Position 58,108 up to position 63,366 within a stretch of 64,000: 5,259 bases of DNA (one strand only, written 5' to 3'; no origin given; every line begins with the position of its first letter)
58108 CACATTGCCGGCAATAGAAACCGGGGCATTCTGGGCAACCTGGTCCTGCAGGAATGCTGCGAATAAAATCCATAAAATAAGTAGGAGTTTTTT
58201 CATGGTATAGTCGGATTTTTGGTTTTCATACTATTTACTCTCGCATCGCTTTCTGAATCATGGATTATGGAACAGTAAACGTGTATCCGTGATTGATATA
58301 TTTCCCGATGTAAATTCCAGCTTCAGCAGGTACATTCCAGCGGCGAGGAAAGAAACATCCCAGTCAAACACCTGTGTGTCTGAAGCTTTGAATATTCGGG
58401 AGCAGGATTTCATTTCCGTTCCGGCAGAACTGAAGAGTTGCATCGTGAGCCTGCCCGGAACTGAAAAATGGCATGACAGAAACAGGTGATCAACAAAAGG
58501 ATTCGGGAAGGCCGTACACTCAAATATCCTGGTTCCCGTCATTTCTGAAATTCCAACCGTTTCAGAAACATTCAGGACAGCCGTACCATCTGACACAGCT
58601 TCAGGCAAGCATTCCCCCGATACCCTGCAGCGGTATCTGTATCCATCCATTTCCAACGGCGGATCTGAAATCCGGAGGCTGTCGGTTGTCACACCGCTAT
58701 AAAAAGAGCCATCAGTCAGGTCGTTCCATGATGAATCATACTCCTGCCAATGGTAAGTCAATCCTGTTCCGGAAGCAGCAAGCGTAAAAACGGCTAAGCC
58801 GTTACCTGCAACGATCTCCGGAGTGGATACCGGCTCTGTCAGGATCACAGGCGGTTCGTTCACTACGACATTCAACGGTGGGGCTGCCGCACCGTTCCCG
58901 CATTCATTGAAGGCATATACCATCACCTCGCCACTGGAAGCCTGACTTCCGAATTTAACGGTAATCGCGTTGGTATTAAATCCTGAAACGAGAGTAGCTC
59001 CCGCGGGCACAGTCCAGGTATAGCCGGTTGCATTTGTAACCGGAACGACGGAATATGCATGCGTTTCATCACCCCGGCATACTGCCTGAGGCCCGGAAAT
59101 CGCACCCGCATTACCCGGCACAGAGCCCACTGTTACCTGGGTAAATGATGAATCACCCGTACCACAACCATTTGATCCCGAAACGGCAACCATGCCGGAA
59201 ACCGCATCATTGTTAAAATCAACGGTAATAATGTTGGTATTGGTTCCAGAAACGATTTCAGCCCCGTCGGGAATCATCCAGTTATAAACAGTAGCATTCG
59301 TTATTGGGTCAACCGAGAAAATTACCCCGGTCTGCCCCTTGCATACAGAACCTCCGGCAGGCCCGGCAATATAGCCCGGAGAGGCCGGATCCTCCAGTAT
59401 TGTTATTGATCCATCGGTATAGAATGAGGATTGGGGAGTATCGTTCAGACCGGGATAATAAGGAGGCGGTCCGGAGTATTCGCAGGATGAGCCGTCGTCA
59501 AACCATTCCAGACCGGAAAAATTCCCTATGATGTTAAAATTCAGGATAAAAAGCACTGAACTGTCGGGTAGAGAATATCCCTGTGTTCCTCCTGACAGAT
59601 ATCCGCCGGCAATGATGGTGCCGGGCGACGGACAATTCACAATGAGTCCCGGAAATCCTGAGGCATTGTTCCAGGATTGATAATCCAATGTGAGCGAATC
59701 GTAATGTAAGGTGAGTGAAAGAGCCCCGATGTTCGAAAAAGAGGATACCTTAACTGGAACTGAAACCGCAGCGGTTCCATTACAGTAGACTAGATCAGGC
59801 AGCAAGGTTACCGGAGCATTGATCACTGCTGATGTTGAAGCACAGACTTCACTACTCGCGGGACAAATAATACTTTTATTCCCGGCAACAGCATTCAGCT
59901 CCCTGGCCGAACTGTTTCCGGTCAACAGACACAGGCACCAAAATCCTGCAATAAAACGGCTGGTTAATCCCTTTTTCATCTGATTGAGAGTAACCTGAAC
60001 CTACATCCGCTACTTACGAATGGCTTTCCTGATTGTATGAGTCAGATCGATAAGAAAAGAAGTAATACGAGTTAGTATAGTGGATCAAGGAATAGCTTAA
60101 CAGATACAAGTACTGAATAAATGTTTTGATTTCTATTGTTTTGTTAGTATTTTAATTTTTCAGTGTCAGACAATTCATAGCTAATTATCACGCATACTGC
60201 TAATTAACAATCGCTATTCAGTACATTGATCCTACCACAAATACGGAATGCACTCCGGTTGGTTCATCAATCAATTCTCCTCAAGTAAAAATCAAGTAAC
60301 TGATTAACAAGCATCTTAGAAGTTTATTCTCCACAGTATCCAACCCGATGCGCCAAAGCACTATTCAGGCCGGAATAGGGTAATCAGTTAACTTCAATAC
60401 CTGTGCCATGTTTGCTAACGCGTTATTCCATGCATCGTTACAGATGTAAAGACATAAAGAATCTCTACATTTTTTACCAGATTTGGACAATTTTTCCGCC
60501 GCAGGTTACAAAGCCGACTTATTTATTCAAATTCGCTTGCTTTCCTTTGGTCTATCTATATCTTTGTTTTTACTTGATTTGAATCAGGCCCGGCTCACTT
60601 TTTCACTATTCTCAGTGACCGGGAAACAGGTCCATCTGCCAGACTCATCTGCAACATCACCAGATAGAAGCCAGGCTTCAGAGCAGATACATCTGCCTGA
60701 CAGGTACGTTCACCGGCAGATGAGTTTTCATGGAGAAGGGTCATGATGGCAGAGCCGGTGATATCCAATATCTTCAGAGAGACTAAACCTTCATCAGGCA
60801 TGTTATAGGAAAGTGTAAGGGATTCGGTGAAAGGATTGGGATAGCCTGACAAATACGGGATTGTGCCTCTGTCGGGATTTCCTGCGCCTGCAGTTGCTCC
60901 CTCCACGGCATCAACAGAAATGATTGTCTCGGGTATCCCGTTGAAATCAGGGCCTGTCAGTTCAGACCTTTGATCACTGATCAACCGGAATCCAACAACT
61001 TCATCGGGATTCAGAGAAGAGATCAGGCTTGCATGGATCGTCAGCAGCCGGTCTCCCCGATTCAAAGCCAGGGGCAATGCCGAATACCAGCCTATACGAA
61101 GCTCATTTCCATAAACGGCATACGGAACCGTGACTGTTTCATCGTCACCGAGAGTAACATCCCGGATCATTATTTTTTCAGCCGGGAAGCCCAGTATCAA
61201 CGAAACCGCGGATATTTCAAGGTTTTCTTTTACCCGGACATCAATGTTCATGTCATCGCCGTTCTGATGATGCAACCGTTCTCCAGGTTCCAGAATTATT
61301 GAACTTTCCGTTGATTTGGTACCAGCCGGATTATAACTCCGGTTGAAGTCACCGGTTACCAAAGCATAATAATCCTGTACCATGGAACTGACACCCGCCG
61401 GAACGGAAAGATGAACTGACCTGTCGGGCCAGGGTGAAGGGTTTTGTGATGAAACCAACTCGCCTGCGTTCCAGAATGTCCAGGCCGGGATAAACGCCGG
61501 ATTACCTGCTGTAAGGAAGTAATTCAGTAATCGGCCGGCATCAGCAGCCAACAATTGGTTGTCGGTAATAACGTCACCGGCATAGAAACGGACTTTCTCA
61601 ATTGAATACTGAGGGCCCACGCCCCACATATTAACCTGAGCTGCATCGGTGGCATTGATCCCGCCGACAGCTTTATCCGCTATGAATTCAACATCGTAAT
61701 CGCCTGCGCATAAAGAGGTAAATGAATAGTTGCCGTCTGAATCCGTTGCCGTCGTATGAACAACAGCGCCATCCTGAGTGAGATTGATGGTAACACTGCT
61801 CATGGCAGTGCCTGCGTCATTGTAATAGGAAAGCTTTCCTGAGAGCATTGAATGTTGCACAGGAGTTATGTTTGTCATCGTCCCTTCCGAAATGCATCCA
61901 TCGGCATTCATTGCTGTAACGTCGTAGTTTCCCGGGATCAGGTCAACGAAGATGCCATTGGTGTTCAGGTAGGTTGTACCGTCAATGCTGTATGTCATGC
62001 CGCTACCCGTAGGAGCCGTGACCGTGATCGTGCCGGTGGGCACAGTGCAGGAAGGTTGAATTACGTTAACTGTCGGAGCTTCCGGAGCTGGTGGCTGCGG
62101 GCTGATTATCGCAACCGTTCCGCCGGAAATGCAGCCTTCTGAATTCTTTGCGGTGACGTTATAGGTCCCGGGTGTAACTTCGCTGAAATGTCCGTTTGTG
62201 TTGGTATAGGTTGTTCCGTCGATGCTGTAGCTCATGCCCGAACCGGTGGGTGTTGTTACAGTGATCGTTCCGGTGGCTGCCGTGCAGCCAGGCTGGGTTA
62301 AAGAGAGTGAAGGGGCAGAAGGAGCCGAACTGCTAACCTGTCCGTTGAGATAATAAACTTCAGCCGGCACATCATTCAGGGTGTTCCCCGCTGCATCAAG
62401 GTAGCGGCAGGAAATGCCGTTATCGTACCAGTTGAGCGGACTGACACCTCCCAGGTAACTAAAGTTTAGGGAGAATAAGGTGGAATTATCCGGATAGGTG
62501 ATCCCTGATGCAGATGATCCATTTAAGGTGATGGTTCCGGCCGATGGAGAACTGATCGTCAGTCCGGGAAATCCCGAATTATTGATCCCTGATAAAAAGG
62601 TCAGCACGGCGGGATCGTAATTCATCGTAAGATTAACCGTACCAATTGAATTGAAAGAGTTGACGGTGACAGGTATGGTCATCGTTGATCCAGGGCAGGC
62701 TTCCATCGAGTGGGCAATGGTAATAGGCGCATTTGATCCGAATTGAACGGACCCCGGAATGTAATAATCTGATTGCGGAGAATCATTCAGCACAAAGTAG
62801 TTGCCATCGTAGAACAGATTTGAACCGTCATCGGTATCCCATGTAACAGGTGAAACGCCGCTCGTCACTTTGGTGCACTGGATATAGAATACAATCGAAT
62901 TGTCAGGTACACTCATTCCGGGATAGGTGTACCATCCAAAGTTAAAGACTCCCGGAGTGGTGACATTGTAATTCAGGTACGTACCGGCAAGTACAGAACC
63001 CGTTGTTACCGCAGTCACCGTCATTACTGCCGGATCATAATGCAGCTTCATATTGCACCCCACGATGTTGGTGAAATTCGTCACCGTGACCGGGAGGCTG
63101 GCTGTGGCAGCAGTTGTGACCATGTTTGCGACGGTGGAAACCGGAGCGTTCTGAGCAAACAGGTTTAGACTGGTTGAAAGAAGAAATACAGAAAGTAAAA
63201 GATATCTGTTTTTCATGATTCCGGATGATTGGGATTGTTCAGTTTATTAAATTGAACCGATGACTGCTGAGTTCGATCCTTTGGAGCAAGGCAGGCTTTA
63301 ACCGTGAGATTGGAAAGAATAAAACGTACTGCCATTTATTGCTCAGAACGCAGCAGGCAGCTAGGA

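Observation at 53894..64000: Cluster of at least five co-oriented genes for cohesin-module surface proteins: T9SS-anchored scaffolds plus a dockerin-bearing partner, with no enzymes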

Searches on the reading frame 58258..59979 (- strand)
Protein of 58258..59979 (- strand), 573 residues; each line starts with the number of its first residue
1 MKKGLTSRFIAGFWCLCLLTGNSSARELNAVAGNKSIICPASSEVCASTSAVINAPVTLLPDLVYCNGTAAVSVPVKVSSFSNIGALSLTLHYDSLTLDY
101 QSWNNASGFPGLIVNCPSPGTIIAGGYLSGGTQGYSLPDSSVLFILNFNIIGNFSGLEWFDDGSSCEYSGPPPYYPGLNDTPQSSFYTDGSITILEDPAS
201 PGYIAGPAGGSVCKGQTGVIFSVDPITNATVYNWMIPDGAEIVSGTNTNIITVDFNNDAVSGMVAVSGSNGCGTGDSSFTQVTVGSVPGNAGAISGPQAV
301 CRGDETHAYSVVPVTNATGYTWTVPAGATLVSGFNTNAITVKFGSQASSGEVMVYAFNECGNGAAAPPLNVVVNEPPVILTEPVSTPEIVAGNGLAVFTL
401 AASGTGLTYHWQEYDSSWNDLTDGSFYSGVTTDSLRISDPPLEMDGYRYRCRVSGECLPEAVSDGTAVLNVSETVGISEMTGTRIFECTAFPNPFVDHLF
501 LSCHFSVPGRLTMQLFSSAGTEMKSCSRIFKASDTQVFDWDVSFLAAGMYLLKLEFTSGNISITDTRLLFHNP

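Call 3: search_protein_families(library=pfam, proteins=[window:58258-59979:-], max_evalue=0.1)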
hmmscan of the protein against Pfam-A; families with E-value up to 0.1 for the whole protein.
window:58258-59979:- (573 aa): 3 families
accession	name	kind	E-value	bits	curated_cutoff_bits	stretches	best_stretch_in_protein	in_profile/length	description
PF19408.5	PKD_6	-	6.5e-44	148.6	25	2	290-371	4-82/82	PKD-like domain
PF00963.24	Cohesin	-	0.0014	19.2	24.1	1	72-123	16-74/139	Cohesin domain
PF18962.6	Por_Secre_tail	-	0.0017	19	27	1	491-560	2-68/75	Secretion system C-terminal sorting domain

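Call 5: search_protein_families(library=ncbifam, proteins=[window:58258-59979:-], max_evalue=0.1)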
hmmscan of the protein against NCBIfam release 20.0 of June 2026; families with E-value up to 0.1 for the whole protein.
window:58258-59979:- (573 aa): 1 family
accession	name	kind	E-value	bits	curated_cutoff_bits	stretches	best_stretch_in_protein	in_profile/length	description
TIGR04183.1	Por_Secre_tail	domain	9.7e-05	22.3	23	1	491-562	2-66/72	T9SS type A sorting domain-containing protein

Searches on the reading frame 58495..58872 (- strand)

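Call 13: search_protein_families(library=pfam, proteins=[window:58495-58872:-], max_evalue=5)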
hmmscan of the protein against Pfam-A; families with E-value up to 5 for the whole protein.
seq(126 aa): 2 families
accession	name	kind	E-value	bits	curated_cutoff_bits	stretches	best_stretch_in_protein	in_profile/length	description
PF13927.12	Ig_3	-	0.021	15.7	30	1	7-85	1-77/78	Immunoglobulin domain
PF13524.12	Glyco_trans_1_2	-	0.14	12.5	25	1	77-121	28-72/144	Glycosyl transferase-like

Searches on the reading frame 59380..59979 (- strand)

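Call 13: search_protein_families(library=pfam, proteins=[window:59380-59979:-], max_evalue=5)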
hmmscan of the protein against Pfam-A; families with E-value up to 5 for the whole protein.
seq(200 aa): 2 families
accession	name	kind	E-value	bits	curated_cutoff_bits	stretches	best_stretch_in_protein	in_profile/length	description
PF00963.24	Cohesin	-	0.00074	20.2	24.1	1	72-149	16-100/139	Cohesin domain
PF03391.21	Nepo_coat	-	0.11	12.4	22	1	19-115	17-109/167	Nepovirus coat protein, central domain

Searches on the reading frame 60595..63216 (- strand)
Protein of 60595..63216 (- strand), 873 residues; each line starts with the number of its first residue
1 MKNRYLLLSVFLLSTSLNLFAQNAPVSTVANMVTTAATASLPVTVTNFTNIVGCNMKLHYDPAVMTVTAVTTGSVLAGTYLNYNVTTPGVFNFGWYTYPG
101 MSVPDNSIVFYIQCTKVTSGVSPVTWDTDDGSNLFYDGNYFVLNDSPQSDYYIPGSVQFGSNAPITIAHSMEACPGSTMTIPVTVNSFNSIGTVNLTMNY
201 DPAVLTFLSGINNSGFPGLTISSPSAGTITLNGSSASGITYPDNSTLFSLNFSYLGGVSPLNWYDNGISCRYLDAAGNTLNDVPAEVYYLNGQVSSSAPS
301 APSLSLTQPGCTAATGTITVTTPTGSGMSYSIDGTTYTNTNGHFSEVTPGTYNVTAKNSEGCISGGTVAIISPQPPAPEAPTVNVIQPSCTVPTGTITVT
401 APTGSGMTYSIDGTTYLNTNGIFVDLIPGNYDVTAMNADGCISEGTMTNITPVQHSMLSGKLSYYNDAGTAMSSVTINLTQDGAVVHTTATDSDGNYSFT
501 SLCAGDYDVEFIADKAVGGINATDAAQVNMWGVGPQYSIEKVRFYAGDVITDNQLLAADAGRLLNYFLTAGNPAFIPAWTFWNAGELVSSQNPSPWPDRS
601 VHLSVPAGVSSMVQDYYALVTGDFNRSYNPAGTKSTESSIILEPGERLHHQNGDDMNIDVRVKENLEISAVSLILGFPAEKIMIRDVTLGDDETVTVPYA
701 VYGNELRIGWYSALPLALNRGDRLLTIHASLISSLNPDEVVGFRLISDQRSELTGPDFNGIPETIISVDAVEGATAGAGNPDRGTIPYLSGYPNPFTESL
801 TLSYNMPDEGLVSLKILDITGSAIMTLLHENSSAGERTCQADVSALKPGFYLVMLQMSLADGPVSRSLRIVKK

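Call 3: search_protein_families(library=pfam, proteins=[window:60595-63216:-], max_evalue=0.1)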
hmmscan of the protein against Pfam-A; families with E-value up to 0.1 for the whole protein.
window:60595-63216:- (873 aa): 12 families
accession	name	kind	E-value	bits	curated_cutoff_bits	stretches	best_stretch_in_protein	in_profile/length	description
PF00963.24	Cohesin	-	2.3e-17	64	24.1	2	38-113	15-98/139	Cohesin domain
PF17210.9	SdrD_B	-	2.8e-11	44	29.7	1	470-516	22-69/112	SdrD B-like domain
PF13620.12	CarboxypepD_reg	-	2.3e-10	41.1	32.3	1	467-512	9-55/82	Carboxypeptidase regulatory-like domain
PF18962.6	Por_Secre_tail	-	1.1e-09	38.9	27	1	792-856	2-63/75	Secretion system C-terminal sorting domain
PF17802.7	SpaA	-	0.0017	18.9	23.1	1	468-510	12-57/91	Prealbumin-like fold domain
PF18283.7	CBM77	-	0.0025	18.6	25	0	313-360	54-103/108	Carbohydrate binding module 77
PF04234.18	CopC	-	0.0033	18.8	23.3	0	798-862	20-81/92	CopC domain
PF13860.13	FlgD_ig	-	0.0049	17.3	27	0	111-140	39-69/79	FlgD Ig-like domain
PF24421.1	Ig_J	-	0.008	16.7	29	0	477-518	45-89/104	Tip attachment protein J, Ig-like domain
PF23623.1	GBD_IRG7_N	-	0.012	16.3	27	0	317-358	39-80/95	IRG7 N-terminal galactose binding domain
PF13715.12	CarbopepD_reg_2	-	0.014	15.8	32.2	1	472-511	14-50/88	CarboxypepD_reg-like domain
PF23193.1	NOMO_3rd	-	0.056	13.9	27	0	475-507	48-80/120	NOMO third transthyretin-like domain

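Call 5: search_protein_families(library=ncbifam, proteins=[window:60595-63216:-], max_evalue=0.1)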
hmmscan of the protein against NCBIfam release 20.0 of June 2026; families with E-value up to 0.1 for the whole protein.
window:60595-63216:- (873 aa): 4 families
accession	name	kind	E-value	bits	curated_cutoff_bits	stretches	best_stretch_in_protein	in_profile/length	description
NF012181.0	MSCRAMM_SdrD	exception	3.3e-05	21.5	2500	1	471-513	815-858/1379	MSCRAMM family adhesin SdrD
NF038113.1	T9SSA_dep_M36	equivalog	8.2e-05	20.9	885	1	791-856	795-856/869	T9SS-dependent M36 family metallopeptidase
NF058648.1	ECF_sub_HI1622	equivalog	0.0001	22.4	100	1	453-511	22-80/180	NikL family nickel/cobalt ECF transporter subunit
NF052323.1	T9SSA_dep_M6i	equivalog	0.00059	17.9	600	1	792-860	961-1029/1043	T9SS-dependent M6-like inactivated metalloprotease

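Call 42: find_encoding_contigs(protein=window:60595-63216:-, flank=10000, max_places=4)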
Protein window:60595-63216:- (873 aa): 8 contigs read that carry it; 3 places shown.
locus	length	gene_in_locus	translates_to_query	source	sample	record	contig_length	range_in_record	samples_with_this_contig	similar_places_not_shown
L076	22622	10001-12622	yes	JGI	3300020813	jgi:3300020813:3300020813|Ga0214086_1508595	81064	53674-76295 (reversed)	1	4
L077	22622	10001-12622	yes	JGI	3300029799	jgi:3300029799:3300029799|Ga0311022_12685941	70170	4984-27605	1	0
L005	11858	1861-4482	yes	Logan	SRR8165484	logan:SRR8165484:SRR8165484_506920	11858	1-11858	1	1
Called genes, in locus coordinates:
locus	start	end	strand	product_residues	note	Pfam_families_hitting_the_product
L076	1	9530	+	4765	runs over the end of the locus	?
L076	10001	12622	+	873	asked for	PF00963:Cohesin, PF22904:NOMO1-like_2nd (faint), PF13620:CarboxypepD_reg (weak), PF17210:SdrD_B, PF18962:Por_Secre_tail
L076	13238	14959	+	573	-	PF19408:PKD_6, PF18962:Por_Secre_tail (faint)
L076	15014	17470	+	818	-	PF00963:Cohesin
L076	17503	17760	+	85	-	-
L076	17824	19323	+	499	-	PF00963:Cohesin, PF00404:Dockerin_1 (faint)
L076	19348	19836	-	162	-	PF00186:DHFR_1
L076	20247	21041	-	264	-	PF00303:Thymidylat_synt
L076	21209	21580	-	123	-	PF06803:DUF1232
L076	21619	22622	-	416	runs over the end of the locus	PF03825:Nuc_H_symport, PF07690:MFS_1 (weak), PF12832:MFS_1_like, PF07690:MFS_1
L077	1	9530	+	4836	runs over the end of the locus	?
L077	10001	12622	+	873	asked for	PF00963:Cohesin, PF22904:NOMO1-like_2nd (faint), PF13620:CarboxypepD_reg (weak), PF17210:SdrD_B, PF18962:Por_Secre_tail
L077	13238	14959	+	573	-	PF19408:PKD_6, PF18962:Por_Secre_tail (faint)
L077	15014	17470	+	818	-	PF00963:Cohesin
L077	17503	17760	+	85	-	-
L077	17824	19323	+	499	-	PF00963:Cohesin, PF00404:Dockerin_1 (faint)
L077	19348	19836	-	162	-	PF00186:DHFR_1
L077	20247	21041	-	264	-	PF00303:Thymidylat_synt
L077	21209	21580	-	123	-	PF06803:DUF1232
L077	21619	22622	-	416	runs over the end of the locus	PF03825:Nuc_H_symport, PF07690:MFS_1 (weak), PF12832:MFS_1_like, PF07690:MFS_1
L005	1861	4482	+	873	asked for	PF00963:Cohesin, PF22904:NOMO1-like_2nd (faint), PF13620:CarboxypepD_reg (weak), PF17210:SdrD_B, PF18962:Por_Secre_tail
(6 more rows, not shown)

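Call 90: search_protein_families(library=pfam, proteins=[L077:3-9530:+], max_evalue=0.001)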
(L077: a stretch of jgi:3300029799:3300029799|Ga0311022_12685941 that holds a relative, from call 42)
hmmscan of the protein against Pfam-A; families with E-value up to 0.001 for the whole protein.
L077:3-9530:+ (3175 aa): 4 families
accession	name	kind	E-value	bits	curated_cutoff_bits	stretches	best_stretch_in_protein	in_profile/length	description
PF13229.12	Beta_helix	-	5.8e-17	62.2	25.9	3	294-466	7-156/158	Right handed beta helix region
PF13573.12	SprB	-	1.9e-09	37.5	28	0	2610-2640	1-32/37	SprB repeat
PF18962.6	Por_Secre_tail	-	3.1e-08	34.2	27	1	3094-3159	3-65/75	Secretion system C-terminal sorting domain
PF01979.26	Amidohydro_1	-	3.1e-05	23.8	25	0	2588-2615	295-321/345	Amidohydrolase family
